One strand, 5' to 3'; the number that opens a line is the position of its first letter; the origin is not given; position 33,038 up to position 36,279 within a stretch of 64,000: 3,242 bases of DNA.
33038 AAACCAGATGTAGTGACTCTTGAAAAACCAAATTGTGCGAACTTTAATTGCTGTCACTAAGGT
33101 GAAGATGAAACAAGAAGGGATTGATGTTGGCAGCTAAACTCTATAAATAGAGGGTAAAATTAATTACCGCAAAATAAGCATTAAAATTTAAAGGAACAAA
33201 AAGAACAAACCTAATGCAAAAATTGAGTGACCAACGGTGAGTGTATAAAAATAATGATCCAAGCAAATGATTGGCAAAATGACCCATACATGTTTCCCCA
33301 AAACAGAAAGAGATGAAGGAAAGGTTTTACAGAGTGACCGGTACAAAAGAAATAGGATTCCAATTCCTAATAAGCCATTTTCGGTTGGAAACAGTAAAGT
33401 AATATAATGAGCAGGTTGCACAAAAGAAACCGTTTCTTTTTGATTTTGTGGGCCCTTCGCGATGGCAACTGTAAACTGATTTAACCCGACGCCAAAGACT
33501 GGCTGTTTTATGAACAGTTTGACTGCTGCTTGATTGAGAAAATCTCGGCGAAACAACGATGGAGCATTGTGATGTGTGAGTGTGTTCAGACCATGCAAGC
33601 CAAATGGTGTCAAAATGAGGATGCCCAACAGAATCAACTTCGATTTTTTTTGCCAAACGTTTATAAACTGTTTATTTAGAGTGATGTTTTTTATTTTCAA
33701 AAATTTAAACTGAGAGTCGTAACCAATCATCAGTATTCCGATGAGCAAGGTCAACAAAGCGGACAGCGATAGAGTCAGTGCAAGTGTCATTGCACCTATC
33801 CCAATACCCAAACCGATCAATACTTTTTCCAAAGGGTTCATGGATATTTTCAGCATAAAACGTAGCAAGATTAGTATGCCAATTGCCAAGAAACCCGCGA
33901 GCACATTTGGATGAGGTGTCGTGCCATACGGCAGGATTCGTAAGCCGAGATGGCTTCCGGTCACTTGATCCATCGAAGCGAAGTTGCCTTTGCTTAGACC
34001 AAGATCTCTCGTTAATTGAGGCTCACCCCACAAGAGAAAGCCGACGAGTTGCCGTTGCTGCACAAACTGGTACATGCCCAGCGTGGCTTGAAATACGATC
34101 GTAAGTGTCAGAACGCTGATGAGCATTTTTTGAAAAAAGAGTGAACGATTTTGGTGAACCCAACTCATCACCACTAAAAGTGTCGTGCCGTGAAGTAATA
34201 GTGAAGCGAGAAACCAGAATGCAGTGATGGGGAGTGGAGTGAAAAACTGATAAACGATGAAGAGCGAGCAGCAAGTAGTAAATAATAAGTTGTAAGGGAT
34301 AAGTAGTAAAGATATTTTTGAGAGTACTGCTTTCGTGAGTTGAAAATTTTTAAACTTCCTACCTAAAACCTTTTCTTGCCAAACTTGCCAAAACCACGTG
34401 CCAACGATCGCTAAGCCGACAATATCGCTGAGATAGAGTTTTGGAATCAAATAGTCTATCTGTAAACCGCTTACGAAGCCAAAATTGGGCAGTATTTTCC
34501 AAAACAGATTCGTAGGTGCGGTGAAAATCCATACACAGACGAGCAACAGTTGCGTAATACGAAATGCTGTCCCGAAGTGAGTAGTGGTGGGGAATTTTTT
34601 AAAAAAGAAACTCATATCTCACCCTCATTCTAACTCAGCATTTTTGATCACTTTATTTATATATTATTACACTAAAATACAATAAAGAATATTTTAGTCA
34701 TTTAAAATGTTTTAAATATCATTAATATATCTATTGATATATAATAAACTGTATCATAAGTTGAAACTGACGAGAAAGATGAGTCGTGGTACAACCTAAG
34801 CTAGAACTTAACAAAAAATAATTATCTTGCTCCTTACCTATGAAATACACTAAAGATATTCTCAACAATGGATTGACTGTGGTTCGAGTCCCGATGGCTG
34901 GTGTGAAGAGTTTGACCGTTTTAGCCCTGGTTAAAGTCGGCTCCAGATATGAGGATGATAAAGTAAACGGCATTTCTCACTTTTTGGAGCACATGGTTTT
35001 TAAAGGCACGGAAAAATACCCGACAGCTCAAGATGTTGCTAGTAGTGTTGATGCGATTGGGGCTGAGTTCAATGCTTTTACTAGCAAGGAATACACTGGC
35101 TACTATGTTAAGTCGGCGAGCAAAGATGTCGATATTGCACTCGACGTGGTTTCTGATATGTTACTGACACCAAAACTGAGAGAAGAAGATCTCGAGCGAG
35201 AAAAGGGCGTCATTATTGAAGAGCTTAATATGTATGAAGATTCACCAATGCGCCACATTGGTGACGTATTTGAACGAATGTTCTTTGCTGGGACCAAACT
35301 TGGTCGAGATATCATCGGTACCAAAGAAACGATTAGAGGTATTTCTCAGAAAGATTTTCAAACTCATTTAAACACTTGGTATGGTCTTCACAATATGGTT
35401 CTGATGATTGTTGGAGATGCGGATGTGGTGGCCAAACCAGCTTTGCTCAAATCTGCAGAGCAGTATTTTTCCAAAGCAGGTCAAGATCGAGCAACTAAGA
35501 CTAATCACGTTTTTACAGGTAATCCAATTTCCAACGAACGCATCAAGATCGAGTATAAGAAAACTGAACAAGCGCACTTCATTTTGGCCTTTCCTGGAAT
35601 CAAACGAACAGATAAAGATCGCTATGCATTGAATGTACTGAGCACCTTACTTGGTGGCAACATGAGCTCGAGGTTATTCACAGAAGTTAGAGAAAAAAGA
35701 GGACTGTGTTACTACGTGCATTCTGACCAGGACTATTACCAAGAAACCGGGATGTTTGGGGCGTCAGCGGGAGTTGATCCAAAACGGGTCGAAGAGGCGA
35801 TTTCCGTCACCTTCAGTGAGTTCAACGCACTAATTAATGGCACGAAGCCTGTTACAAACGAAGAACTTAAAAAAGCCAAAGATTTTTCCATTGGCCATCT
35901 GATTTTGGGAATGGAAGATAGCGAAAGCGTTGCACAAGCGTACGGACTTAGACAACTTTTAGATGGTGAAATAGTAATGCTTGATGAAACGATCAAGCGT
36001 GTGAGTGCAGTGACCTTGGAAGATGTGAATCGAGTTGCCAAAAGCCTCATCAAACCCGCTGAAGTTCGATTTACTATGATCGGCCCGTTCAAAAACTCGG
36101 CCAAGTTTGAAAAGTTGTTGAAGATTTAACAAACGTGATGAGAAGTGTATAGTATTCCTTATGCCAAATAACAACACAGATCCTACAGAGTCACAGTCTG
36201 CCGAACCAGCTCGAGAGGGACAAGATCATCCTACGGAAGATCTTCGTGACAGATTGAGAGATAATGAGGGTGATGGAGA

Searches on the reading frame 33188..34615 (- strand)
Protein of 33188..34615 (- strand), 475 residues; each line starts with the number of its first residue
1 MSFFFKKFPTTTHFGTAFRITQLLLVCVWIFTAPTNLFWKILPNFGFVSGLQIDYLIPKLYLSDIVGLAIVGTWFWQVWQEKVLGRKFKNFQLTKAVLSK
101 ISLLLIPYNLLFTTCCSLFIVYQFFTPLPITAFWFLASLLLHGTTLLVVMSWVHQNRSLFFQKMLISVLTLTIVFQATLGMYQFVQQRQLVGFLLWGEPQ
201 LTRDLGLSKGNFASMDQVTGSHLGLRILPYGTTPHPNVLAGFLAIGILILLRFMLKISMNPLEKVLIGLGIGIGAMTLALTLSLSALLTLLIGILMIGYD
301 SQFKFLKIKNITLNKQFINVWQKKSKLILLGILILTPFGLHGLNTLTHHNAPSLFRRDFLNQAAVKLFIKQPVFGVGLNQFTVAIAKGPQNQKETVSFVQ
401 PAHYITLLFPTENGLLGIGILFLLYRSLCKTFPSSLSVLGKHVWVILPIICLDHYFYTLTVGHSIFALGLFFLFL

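Call 13: search_protein_families(library=pfam, proteins=[window:33188-34615:-], max_evalue=0.001)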
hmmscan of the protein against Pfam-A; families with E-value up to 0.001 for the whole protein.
window:33188-34615:- (475 aa): 1 family
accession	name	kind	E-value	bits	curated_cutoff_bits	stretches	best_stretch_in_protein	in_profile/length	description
PF04932.20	Wzy_C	-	1.1e-06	28.9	31.7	1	272-421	4-148/149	O-Antigen ligase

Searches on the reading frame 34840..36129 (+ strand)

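Call 85: search_protein_families(library=pfam, proteins=[window:34840-36129:+], max_evalue=0.00001)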
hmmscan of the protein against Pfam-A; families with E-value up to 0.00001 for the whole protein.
window:34840-36129:+ (429 aa): 2 families
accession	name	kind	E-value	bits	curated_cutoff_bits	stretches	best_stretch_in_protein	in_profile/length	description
PF05193.26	Peptidase_M16_C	-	6.6e-39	134.1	23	1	168-348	2-179/181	Peptidase M16 inactive domain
PF00675.25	Peptidase_M16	-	6.6e-38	130.4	22.3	1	26-161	14-148/149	Insulinase (Peptidase family M16)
